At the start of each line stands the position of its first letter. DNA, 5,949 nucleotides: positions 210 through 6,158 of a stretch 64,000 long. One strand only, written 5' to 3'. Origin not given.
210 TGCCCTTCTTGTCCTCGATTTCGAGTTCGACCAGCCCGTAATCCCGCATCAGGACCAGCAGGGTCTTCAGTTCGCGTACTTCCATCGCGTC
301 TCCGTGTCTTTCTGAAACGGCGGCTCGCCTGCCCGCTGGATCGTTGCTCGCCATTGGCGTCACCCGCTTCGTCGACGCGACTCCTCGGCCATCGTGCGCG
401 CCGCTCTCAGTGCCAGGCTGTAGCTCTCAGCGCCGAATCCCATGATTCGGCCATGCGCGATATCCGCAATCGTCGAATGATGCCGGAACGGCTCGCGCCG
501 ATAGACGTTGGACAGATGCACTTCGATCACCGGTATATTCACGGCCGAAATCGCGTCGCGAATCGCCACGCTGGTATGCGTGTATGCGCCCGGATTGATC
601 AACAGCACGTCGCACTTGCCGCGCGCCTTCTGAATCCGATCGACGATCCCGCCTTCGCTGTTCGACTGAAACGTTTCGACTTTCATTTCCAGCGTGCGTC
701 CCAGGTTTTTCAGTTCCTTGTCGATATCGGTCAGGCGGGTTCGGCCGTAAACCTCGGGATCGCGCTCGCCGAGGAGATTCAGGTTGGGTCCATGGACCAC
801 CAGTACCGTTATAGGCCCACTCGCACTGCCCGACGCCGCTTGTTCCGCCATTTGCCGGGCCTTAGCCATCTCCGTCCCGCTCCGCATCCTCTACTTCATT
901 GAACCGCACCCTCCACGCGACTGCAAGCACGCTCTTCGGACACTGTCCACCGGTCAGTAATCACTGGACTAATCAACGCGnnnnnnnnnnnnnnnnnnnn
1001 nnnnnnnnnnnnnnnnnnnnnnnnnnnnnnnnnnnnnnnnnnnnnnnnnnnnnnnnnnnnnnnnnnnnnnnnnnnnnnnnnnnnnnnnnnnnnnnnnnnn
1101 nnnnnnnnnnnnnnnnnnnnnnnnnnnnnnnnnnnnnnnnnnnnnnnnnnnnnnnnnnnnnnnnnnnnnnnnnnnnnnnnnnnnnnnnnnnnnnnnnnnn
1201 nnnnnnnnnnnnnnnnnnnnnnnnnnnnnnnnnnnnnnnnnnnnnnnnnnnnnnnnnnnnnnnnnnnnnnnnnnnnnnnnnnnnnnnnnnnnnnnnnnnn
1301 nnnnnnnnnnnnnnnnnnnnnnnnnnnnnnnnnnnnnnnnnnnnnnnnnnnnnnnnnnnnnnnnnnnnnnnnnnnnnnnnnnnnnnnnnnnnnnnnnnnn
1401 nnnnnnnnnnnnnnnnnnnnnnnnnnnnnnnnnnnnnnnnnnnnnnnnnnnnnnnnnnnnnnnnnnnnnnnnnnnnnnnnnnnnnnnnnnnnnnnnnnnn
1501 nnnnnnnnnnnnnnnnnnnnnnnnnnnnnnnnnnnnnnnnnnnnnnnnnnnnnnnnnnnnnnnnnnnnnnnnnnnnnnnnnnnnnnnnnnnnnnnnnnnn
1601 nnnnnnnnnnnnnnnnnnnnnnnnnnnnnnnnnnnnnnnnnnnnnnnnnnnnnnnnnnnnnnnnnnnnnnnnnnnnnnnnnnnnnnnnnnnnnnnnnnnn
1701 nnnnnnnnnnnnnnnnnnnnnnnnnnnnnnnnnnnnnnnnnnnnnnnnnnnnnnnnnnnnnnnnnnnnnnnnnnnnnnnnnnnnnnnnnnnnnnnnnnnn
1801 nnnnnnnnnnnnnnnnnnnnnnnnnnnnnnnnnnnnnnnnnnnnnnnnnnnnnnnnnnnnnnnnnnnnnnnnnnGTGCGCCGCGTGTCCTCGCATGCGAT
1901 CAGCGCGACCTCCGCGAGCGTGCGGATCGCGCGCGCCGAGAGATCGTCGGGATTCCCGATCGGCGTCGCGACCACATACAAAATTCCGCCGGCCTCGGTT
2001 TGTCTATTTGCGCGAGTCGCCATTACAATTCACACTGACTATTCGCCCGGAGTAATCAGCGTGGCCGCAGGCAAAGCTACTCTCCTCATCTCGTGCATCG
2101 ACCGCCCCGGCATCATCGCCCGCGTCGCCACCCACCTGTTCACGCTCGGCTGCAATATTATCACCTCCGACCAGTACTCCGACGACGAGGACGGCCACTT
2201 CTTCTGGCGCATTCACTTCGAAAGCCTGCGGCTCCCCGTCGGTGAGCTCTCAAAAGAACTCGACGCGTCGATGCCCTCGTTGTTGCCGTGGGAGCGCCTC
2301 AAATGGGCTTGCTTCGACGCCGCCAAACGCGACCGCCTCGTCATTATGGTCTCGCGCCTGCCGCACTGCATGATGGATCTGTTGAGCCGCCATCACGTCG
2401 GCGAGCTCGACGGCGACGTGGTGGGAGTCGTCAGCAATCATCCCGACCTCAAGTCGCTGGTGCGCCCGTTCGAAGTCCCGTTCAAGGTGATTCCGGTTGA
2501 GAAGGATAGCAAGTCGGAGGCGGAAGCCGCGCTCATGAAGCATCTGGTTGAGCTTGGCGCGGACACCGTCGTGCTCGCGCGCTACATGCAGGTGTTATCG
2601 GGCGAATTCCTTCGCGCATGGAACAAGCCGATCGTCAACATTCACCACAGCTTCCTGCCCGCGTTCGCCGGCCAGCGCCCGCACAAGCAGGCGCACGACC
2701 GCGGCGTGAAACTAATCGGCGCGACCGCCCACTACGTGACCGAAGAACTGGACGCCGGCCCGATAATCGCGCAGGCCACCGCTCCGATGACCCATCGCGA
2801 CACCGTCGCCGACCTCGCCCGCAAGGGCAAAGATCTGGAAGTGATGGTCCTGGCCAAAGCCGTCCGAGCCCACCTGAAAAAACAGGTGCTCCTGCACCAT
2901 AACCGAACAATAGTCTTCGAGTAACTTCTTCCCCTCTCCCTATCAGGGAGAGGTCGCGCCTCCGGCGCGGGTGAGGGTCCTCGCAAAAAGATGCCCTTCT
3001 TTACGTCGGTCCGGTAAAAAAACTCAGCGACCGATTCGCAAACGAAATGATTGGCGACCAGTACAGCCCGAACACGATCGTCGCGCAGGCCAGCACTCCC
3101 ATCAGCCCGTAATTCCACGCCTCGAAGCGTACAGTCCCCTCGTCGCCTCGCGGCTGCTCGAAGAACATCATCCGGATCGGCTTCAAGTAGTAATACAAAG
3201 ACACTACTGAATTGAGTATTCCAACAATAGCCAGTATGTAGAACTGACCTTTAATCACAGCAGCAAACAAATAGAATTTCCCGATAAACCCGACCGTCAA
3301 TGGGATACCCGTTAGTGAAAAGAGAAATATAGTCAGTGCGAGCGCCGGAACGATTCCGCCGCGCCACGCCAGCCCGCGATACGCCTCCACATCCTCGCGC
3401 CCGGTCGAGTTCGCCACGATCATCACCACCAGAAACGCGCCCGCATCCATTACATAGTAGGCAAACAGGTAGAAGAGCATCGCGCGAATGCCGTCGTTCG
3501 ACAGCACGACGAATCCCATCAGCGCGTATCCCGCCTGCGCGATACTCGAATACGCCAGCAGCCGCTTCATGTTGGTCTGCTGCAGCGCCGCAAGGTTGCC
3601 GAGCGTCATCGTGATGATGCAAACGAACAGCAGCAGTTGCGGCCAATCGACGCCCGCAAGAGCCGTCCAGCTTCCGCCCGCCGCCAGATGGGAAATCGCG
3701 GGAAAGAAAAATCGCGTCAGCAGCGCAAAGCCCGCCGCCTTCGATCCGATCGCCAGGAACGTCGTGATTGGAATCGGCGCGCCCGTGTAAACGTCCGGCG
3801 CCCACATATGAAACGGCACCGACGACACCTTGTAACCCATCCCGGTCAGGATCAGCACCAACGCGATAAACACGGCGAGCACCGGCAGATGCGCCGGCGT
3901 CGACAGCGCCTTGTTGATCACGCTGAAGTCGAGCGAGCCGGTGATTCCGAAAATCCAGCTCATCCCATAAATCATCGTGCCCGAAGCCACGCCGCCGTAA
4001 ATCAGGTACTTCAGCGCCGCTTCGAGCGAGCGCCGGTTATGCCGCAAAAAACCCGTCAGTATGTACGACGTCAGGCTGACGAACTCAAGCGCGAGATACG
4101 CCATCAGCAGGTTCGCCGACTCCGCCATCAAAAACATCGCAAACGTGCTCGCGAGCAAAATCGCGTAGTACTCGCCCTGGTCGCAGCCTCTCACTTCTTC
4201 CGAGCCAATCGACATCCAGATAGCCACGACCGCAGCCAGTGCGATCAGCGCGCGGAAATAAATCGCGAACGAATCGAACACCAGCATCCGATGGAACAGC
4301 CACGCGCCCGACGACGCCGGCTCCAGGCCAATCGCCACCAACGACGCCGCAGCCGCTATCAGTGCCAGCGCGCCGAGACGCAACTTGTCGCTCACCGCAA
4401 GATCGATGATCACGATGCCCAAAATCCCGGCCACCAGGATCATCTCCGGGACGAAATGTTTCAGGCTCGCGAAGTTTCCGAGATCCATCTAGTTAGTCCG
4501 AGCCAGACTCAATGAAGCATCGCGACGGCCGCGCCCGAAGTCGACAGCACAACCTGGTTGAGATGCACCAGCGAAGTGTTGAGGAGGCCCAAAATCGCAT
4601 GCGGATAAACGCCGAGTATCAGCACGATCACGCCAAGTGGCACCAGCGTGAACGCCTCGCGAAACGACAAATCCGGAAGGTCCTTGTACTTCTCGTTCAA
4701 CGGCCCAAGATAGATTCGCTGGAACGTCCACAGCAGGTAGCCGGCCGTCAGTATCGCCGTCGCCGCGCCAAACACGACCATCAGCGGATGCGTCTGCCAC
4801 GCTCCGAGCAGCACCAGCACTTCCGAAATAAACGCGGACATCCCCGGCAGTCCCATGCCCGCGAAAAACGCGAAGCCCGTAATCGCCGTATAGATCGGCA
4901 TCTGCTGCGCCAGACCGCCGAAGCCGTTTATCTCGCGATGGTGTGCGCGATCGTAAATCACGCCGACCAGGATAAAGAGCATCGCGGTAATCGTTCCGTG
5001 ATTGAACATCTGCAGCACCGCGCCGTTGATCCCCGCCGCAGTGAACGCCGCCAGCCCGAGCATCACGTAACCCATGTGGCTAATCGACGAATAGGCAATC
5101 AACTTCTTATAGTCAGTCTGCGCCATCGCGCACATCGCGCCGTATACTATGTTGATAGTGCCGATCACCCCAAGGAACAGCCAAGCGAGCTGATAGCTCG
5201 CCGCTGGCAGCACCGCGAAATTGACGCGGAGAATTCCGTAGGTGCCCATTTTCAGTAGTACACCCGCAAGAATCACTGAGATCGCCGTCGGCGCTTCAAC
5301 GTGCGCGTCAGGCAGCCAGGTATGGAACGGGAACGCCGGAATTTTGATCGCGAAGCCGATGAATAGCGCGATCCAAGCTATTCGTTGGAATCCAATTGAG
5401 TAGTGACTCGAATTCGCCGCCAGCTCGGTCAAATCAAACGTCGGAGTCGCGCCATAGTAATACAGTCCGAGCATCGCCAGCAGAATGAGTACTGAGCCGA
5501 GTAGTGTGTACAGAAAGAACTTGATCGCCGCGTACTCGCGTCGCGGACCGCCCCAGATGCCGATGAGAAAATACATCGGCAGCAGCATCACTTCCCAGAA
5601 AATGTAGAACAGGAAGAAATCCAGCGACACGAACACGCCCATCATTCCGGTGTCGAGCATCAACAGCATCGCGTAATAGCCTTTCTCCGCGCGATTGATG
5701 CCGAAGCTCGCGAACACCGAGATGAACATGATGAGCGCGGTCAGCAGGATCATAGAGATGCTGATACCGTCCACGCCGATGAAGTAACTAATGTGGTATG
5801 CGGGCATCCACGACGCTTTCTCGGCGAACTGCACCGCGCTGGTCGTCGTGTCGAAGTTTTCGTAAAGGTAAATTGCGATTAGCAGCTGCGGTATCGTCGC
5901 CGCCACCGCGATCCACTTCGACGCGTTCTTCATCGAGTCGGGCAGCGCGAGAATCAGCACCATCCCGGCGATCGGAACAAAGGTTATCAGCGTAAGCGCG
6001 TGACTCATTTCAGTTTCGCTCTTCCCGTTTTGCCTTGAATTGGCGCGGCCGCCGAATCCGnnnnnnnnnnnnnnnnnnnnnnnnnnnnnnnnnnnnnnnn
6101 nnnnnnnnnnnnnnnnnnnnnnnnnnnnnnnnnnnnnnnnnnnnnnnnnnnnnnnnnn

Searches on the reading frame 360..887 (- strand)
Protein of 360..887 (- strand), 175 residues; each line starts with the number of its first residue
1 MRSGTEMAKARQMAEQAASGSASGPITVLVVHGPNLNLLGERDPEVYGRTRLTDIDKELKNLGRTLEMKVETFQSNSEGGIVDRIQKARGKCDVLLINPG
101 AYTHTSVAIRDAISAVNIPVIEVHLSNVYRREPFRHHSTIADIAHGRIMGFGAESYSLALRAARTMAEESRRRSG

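Call 26: search_protein_families(library=pfam, proteins=[window:360-887:-], max_evalue=0.00001)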
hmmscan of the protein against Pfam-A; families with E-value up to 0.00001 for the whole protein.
window:360-887:- (175 aa): 1 family
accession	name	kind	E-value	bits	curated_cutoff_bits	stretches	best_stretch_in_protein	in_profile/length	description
PF01220.24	DHquinase_II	-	2.7e-59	199.3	23.3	1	28-163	2-137/138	Dehydroquinase class II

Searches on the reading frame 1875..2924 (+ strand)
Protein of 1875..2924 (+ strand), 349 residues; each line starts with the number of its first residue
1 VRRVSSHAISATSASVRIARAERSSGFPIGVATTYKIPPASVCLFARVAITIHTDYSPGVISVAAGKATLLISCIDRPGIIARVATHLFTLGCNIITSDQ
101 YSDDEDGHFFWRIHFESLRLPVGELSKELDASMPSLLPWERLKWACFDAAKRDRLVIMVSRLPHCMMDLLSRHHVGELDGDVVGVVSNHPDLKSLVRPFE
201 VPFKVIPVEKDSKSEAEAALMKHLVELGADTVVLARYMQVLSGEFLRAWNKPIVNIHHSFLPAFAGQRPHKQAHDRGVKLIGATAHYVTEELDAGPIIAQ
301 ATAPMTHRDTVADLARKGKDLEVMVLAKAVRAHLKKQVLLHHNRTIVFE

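Call 26: search_protein_families(library=pfam, proteins=[window:1875-2924:+], max_evalue=0.00001)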
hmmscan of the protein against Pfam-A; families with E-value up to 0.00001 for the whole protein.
window:1875-2924:+ (349 aa): 2 families
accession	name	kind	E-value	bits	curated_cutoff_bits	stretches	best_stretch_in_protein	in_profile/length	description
PF00551.24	Formyl_trans_N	-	3.4e-43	147.9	26.1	1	154-330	2-181/181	Formyl transferase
PF01842.31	ACT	-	1.2e-06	28.6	27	1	69-114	2-48/66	ACT domain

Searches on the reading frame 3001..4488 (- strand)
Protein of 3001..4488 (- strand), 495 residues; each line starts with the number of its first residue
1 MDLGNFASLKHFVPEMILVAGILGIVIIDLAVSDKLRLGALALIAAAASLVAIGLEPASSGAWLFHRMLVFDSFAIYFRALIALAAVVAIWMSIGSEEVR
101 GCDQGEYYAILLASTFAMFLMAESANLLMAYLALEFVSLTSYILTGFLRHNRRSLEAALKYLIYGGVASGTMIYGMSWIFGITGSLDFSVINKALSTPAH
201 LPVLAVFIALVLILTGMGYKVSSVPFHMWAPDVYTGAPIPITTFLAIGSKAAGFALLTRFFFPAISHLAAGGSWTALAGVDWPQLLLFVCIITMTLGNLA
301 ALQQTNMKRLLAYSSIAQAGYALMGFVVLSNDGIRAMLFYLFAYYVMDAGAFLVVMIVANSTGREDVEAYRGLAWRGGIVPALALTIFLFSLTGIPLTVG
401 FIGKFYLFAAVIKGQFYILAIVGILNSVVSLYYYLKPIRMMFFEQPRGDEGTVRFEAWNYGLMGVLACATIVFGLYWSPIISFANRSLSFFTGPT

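Call 26: search_protein_families(library=pfam, proteins=[window:3001-4488:-], max_evalue=0.00001)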
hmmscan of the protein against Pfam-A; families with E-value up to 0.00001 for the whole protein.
window:3001-4488:- (495 aa): 1 family
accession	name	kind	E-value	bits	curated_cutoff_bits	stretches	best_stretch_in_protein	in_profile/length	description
PF00361.26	Proton_antipo_M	-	2.2e-70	237.6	21.5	1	124-429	1-293/294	NADH:quinone oxidoreductase/Mrp antiporter, TM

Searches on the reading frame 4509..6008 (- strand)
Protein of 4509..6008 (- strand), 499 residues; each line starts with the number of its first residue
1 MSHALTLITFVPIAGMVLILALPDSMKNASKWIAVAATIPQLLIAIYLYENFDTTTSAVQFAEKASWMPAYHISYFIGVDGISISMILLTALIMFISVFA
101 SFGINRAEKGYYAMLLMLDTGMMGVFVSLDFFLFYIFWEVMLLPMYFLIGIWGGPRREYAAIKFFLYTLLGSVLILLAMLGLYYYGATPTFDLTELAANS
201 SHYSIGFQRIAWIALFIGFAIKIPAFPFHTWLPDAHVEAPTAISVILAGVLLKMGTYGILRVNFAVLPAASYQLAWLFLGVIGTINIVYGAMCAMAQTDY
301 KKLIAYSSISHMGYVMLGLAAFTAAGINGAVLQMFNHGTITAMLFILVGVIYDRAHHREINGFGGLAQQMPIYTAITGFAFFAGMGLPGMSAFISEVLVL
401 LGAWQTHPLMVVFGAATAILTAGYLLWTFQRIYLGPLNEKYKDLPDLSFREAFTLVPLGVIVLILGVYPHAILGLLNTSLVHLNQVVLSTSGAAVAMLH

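Call 26: search_protein_families(library=pfam, proteins=[window:4509-6008:-], max_evalue=0.00001)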
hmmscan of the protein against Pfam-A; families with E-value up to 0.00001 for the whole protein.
window:4509-6008:- (499 aa): 1 family
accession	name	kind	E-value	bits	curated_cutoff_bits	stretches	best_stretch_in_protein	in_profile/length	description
PF00361.26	Proton_antipo_M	-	5.7e-78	262.5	21.5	1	128-420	1-293/294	NADH:quinone oxidoreductase/Mrp antiporter, TM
